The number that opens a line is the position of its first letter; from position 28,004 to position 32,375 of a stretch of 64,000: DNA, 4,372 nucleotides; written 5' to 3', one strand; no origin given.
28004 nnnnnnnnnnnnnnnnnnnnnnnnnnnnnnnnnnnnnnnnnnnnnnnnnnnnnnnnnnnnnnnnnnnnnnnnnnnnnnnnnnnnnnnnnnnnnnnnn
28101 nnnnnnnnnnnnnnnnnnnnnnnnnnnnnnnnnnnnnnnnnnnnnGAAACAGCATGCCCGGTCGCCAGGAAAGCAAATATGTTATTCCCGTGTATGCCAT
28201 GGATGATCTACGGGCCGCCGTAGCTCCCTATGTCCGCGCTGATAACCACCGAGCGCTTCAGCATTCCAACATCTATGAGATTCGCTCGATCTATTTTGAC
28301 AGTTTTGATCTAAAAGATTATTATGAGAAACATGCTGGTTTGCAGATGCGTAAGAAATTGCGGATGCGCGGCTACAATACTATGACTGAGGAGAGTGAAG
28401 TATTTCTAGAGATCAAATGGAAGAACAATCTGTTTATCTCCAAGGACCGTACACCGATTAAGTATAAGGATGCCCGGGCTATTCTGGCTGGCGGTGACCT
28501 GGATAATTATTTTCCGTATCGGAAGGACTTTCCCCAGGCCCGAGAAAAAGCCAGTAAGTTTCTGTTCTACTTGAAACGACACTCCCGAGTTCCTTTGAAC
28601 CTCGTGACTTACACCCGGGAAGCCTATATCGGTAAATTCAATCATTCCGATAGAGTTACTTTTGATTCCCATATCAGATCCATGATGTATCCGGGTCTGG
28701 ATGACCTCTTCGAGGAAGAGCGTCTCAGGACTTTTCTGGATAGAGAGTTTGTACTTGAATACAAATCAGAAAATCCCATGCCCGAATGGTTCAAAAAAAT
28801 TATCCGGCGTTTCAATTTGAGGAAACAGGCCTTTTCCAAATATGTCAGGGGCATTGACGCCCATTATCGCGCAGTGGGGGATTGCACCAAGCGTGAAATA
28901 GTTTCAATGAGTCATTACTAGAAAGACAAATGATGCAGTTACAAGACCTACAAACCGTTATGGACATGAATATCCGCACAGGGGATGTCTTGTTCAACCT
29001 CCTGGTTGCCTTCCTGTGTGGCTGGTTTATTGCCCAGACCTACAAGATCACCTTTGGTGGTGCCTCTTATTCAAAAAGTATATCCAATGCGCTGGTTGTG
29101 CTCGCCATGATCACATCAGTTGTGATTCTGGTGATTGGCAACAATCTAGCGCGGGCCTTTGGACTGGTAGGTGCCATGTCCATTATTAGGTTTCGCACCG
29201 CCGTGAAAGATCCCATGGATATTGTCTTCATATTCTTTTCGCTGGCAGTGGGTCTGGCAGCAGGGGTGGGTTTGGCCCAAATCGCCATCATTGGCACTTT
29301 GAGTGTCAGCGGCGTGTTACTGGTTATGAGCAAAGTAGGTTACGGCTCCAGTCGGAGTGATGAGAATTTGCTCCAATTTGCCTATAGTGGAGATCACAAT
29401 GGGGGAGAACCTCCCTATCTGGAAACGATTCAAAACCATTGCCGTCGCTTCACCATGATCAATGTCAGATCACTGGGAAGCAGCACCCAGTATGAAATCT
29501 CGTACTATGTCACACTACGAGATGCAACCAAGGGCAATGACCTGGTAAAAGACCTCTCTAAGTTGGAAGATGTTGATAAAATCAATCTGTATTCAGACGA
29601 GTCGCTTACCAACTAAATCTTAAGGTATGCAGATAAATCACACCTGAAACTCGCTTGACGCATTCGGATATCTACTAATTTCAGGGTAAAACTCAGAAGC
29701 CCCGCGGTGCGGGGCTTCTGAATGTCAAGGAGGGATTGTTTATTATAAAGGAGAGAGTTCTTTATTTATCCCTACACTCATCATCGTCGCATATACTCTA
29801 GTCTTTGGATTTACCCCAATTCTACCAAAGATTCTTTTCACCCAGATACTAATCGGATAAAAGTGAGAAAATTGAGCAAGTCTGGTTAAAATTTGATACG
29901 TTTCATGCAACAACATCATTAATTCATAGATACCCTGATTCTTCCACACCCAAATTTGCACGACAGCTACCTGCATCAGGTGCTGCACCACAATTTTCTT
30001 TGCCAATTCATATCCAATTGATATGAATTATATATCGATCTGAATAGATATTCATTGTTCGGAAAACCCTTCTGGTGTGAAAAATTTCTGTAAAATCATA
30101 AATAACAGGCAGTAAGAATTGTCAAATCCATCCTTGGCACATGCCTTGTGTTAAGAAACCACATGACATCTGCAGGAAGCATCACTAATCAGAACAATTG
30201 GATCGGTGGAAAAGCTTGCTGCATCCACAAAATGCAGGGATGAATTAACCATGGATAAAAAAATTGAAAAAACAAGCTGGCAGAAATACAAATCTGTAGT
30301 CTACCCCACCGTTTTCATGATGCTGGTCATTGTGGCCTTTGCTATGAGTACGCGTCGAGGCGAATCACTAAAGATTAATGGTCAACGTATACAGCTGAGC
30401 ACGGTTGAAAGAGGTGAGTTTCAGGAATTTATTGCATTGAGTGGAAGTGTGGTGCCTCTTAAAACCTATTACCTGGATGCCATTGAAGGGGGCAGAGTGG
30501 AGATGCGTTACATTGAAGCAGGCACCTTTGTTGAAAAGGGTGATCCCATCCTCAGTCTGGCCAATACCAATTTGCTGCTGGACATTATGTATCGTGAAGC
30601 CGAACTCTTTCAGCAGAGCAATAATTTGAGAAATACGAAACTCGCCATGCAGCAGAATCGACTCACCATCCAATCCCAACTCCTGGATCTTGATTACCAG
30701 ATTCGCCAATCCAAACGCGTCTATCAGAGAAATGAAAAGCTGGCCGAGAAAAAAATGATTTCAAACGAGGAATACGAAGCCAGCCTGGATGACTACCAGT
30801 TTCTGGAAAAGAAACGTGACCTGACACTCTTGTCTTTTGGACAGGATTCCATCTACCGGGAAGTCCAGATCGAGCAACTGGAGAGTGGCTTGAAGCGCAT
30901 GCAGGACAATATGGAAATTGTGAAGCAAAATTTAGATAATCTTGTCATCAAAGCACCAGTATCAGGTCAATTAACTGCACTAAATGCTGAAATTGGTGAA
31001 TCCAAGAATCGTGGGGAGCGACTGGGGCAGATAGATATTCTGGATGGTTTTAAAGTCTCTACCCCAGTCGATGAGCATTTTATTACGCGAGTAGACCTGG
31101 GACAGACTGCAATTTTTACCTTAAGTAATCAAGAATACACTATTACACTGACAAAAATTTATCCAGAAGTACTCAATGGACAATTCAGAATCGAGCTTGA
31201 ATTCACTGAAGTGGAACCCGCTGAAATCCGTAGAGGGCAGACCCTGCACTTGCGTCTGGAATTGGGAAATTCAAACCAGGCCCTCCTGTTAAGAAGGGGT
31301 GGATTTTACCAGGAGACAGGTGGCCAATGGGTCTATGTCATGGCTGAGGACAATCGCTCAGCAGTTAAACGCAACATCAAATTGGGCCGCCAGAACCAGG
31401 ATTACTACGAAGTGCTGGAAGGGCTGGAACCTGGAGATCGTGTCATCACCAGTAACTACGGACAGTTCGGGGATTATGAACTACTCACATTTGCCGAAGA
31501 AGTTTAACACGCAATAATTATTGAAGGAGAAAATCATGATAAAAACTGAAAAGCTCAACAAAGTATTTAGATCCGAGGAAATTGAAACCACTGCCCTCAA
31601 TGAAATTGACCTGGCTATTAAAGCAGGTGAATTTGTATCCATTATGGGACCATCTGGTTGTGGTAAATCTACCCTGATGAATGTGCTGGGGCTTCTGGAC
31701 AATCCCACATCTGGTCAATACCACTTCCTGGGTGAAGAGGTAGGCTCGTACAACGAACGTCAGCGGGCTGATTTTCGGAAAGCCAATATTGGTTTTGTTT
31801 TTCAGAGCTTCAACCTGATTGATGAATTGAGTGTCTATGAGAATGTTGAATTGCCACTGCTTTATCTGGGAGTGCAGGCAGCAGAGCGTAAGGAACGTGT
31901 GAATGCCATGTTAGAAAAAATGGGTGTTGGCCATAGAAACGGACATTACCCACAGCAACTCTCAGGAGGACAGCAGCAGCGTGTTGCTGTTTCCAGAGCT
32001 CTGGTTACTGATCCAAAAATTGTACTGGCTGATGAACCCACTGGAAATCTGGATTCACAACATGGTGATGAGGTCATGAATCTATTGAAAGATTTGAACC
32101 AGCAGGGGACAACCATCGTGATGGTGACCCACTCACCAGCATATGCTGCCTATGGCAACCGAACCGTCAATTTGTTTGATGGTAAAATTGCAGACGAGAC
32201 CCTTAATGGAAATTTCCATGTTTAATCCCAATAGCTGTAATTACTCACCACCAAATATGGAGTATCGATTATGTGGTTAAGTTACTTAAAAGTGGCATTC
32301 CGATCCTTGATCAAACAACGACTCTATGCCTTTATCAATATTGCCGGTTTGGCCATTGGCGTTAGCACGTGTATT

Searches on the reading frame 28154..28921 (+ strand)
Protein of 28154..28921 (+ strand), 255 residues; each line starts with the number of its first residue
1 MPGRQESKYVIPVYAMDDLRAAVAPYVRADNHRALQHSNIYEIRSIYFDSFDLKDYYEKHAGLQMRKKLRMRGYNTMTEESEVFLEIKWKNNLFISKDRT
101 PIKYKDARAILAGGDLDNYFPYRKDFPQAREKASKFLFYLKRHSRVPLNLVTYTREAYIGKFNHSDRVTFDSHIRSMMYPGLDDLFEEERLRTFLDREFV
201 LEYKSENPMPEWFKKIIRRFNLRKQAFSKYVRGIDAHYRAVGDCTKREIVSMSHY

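Call 12: search_protein_families(library=pfam, proteins=[window:28154-28921:+])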
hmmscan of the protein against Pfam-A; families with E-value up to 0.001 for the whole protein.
window:28154-28921:+ (255 aa): 1 family
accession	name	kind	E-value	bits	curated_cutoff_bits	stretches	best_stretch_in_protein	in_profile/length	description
PF09359.15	VTC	-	7.3e-39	134.2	23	1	4-236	2-233/235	VTC domain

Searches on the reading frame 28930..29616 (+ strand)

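Call 12: search_protein_families(library=pfam, proteins=[window:28930-29616:+])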
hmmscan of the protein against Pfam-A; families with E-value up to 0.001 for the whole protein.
window:28930-29616:+ (228 aa): 1 family
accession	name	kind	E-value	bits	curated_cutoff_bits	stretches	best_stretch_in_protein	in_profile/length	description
PF16316.10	DUF4956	-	1e-10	42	30.6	1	48-132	19-106/169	Domain of unknown function (DUF4956)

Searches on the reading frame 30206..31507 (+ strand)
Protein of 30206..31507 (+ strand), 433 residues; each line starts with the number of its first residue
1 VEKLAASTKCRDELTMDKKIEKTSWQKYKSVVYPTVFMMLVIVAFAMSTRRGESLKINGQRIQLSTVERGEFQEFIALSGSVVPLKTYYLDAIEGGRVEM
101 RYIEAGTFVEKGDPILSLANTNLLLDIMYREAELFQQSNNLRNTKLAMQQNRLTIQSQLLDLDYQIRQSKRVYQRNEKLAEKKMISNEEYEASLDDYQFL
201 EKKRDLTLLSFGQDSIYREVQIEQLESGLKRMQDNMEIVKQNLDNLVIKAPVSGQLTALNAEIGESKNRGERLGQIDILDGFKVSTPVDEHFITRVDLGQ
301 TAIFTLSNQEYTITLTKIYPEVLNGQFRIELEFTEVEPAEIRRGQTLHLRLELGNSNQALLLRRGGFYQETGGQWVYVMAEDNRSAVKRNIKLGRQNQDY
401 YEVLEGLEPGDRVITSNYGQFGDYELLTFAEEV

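Call 12: search_protein_families(library=pfam, proteins=[window:30206-31507:+])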
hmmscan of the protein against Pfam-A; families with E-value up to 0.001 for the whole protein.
window:30206-31507:+ (433 aa): 2 families
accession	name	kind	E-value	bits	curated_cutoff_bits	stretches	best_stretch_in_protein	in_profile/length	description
PF13437.12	HlyD_3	-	3.6e-12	47.4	22.2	1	247-333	1-91/106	HlyD family secretion protein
PF16576.10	HlyD_D23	-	1.7e-07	31.2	30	1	239-322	102-188/214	Barrel-sandwich domain of CusB or HlyD membrane-fusion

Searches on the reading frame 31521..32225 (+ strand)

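Call 13: search_protein_families(library=pfam, proteins=[window:31521-32225:+])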
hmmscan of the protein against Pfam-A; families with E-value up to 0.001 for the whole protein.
window:31521-32225:+ (234 aa): 4 families
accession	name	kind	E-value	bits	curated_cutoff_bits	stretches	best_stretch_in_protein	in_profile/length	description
PF00005.33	ABC_tran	-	1.2e-34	120.2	25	1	26-174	1-136/137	ABC transporter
PF13304.12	AAA_21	-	2e-08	35.1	27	0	137-207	228-301/304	AAA domain, putative AbiEii toxin, Type IV TA system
PF02463.25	SMC_N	-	3e-06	27.3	40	1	36-217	24-210/220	RecF/RecN/SMC N terminal domain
PF03193.22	RsgA_GTPase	-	7.2e-05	23.1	30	1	14-56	85-126/174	RsgA GTPase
